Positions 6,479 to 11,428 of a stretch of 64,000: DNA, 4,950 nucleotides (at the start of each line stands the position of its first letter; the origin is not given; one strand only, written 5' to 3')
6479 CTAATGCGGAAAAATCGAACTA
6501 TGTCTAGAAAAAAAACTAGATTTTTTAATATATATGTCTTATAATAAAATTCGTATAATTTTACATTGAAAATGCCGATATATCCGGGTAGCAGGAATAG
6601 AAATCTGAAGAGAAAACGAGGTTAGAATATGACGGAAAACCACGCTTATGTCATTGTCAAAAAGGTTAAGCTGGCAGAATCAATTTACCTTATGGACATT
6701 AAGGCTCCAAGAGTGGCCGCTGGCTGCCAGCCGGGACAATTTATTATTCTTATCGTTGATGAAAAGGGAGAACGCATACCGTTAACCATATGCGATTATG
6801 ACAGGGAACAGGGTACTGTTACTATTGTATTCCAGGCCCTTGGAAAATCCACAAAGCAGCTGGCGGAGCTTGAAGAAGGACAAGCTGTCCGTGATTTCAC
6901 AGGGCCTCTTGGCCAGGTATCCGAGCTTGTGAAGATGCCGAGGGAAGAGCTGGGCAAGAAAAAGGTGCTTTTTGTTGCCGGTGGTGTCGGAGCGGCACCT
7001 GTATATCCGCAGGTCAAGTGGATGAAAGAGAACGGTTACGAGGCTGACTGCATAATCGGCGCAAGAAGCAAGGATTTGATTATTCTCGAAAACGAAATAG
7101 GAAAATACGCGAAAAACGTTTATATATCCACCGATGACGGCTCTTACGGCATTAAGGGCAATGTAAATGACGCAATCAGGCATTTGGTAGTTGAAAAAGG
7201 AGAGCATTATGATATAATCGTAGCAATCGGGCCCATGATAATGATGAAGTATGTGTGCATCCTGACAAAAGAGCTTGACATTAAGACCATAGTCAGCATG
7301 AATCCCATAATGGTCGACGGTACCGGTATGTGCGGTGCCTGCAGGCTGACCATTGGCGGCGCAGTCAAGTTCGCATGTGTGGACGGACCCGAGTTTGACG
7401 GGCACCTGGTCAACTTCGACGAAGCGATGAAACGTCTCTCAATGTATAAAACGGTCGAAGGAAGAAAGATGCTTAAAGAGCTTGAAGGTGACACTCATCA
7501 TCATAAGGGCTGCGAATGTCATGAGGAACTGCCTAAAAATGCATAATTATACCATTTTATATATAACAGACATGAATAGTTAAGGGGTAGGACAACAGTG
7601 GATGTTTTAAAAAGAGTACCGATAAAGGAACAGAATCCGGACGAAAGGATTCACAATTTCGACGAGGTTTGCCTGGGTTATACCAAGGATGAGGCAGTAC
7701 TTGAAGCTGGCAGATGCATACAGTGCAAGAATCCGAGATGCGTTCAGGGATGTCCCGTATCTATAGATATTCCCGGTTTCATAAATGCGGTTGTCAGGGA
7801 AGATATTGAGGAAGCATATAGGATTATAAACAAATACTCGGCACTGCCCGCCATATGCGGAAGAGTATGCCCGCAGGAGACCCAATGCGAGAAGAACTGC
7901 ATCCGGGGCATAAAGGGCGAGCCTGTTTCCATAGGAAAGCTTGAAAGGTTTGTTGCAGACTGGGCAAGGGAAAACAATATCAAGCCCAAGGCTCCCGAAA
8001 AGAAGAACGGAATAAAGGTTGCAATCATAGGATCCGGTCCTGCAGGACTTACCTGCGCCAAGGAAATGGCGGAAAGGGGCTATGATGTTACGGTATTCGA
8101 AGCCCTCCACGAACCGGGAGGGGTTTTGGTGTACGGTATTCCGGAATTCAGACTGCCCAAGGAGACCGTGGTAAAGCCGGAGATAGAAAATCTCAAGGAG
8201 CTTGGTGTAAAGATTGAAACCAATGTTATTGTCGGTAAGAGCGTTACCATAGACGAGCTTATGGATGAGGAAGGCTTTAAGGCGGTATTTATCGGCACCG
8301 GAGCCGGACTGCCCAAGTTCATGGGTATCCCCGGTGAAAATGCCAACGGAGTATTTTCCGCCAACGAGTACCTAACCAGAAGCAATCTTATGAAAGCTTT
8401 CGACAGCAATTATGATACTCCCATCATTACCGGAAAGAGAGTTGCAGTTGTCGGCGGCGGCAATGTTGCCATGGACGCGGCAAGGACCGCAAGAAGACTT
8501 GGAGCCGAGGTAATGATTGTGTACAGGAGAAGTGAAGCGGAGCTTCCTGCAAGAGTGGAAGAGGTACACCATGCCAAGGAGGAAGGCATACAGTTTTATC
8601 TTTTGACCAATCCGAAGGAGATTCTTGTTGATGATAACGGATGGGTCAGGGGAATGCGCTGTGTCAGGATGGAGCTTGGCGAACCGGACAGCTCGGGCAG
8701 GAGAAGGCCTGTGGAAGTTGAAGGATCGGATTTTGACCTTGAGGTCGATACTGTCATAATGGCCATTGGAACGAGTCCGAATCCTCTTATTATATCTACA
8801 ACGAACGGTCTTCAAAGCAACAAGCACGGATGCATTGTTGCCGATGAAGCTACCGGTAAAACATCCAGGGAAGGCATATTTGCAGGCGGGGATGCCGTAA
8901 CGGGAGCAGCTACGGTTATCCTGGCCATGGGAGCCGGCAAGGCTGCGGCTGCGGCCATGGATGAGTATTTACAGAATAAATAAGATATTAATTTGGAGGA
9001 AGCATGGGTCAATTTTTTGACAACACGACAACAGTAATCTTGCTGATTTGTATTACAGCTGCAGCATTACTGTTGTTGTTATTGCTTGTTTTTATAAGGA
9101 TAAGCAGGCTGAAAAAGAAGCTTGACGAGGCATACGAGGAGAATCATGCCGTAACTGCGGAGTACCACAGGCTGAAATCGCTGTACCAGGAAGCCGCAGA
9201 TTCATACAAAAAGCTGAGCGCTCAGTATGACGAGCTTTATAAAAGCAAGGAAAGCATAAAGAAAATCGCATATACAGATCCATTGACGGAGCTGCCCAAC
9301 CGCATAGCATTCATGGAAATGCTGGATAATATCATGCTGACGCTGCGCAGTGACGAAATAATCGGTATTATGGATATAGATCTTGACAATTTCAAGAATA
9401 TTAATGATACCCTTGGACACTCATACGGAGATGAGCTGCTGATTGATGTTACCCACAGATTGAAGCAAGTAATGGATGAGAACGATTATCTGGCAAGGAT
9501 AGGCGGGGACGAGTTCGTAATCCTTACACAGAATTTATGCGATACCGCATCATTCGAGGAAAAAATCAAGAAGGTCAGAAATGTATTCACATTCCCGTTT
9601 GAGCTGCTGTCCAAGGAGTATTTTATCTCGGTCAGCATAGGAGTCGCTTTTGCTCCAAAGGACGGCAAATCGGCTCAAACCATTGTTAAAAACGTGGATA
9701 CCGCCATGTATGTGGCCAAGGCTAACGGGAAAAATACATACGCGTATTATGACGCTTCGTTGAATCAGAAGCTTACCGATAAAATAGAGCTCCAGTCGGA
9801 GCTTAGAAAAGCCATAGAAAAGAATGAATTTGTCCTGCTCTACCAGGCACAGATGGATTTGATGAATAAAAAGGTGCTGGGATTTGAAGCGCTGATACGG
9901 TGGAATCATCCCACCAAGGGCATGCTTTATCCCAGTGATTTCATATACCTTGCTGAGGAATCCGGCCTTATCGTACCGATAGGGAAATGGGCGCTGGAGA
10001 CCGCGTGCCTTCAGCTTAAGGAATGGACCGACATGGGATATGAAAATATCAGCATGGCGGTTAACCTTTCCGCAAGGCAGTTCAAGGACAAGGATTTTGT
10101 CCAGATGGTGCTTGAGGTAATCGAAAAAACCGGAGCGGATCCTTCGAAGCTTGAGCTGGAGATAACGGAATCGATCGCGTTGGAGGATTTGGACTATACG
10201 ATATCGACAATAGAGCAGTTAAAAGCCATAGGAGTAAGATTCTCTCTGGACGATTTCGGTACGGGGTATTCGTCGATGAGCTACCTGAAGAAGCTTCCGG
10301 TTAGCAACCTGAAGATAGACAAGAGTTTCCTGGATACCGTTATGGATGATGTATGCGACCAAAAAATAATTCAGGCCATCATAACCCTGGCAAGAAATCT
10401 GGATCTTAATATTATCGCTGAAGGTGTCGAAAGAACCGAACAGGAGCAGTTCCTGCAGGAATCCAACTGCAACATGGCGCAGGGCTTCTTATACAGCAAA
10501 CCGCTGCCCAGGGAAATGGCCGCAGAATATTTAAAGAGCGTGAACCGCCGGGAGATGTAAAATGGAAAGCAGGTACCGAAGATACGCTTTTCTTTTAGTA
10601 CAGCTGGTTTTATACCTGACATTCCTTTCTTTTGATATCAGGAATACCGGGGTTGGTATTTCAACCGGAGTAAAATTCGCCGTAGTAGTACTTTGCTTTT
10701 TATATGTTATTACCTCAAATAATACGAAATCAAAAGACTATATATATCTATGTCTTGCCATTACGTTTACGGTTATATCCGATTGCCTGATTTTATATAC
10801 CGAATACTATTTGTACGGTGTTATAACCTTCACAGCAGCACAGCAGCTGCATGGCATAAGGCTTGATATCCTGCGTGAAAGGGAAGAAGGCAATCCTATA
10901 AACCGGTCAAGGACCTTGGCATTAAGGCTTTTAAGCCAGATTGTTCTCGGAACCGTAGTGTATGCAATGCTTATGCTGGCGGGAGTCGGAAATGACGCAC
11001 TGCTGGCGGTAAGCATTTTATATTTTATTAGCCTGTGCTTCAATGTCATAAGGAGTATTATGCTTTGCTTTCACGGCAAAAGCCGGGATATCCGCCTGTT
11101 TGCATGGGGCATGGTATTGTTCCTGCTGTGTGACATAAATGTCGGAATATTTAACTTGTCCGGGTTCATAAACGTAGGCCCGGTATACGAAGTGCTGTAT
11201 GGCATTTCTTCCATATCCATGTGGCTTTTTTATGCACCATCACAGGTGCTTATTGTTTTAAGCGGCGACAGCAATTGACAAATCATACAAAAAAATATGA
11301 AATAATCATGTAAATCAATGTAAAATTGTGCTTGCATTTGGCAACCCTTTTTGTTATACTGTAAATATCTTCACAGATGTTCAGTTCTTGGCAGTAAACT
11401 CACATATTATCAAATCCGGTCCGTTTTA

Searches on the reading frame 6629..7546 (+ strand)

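Call 25: search_protein_families(library=pfam, proteins=[window:6629-7546:+], max_evalue=0.00001)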
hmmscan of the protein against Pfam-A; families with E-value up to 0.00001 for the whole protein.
window:6629-7546:+ (305 aa): 1 family
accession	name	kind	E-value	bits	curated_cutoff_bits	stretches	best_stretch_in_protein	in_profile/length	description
PF10418.14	DHODB_Fe-S_bind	-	1.7e-12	47.3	23.9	1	225-261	1-40/41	Iron-sulfur cluster binding domain of dihydroorotate dehydrogenase B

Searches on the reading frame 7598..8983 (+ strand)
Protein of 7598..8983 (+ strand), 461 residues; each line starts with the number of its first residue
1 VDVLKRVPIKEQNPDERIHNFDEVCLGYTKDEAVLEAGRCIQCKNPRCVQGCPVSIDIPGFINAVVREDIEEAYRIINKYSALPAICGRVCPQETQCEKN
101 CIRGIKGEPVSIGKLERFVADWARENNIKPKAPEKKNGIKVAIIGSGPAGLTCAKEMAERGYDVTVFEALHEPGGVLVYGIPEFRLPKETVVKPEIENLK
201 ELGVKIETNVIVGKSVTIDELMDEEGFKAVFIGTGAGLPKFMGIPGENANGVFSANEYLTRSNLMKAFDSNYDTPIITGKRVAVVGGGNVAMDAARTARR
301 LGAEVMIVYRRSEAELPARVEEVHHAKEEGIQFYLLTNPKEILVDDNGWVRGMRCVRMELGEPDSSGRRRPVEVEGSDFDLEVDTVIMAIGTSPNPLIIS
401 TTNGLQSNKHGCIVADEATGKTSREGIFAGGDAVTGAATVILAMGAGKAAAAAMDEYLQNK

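Call 25: search_protein_families(library=pfam, proteins=[window:7598-8983:+], max_evalue=0.00001)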
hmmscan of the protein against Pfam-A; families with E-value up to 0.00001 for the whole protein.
window:7598-8983:+ (461 aa): 14 families
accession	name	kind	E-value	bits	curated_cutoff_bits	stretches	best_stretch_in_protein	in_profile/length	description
PF14691.11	Fer4_20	-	3.4e-44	149.7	25.8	1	17-127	1-112/113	Dihydroprymidine dehydrogenase domain II, 4Fe-4S cluster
PF07992.20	Pyr_redox_2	-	8e-40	137.5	26.1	1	140-447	2-291/291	Pyridine nucleotide-disulphide oxidoreductase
PF00070.33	Pyr_redox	-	1.4e-16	61.2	22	1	281-352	1-76/82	Pyridine nucleotide-disulphide oxidoreductase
PF13738.12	Pyr_redox_3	-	2.1e-14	53.9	30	1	229-431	127-305/305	Pyridine nucleotide-disulphide oxidoreductase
PF13450.12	NAD_binding_8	-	5.2e-11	43.1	21.9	1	143-175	1-33/68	NAD(P)-binding Rossmann-like domain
PF12831.13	FAD_oxidored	-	8.4e-08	32.3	27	0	141-180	2-41/416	FAD dependent oxidoreductase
PF01946.23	Thi4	-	1.9e-07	31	26.2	1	140-208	19-86/235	Thi4 family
PF03486.20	HI0933_like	-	2.1e-07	31.1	50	0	140-174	2-36/244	HI0933-like protein Rossmann domain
PF00890.30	FAD_binding_2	-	2.4e-07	30.8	20.4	1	141-176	2-37/414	FAD binding domain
PF13241.12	NAD_binding_7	-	2.7e-07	31.5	22.1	0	278-326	6-51/104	Putative NAD(P)-binding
PF01494.25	FAD_binding_3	-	3.5e-07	30.2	22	0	140-171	3-34/349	FAD binding domain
PF01266.30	DAO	-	6.6e-07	29.6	27.9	1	140-174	1-35/353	FAD dependent oxidoreductase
PF01262.27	AlaDh_PNT_C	-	2e-06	27.8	23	0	278-314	27-63/214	Alanine dehydrogenase/PNT, C-terminal domain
PF02826.25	2-Hacid_dh_C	-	4.1e-06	26.7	25.1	0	269-316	26-73/178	D-isomer specific 2-hydroxyacid dehydrogenase, NAD binding domain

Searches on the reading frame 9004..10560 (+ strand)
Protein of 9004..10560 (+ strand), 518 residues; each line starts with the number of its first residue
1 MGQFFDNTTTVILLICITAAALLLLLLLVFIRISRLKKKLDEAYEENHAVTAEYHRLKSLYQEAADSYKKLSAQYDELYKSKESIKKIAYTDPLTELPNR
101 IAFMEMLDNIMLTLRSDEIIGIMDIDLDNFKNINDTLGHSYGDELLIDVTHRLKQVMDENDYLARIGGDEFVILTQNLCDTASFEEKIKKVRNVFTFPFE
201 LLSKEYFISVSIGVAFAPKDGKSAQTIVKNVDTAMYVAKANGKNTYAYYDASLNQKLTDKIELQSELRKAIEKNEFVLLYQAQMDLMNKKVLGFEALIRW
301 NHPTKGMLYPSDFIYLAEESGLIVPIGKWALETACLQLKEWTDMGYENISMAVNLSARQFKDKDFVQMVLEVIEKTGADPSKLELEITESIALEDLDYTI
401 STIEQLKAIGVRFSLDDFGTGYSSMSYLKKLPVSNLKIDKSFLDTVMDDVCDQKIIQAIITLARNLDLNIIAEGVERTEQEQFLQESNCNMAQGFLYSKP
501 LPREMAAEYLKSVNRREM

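Call 25: search_protein_families(library=pfam, proteins=[window:9004-10560:+], max_evalue=0.00001)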
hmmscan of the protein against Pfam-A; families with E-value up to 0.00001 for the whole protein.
window:9004-10560:+ (518 aa): 2 families
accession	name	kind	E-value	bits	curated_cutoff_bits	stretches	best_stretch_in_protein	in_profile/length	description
PF00563.25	EAL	-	3.9e-72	242.9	31.3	1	266-500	3-236/236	EAL domain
PF00990.26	GGDEF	-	9.5e-44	149.4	23.8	1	89-244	1-160/161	Diguanylate cyclase, GGDEF domain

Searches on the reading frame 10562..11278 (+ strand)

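Call 25: search_protein_families(library=pfam, proteins=[window:10562-11278:+], max_evalue=0.00001)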
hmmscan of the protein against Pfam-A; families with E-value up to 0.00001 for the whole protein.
window:10562-11278:+ (238 aa): 1 family
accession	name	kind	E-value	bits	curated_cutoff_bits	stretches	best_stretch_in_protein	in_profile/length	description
PF07947.19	YhhN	-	5.5e-10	39.7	25.6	1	35-234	3-181/182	YhhN family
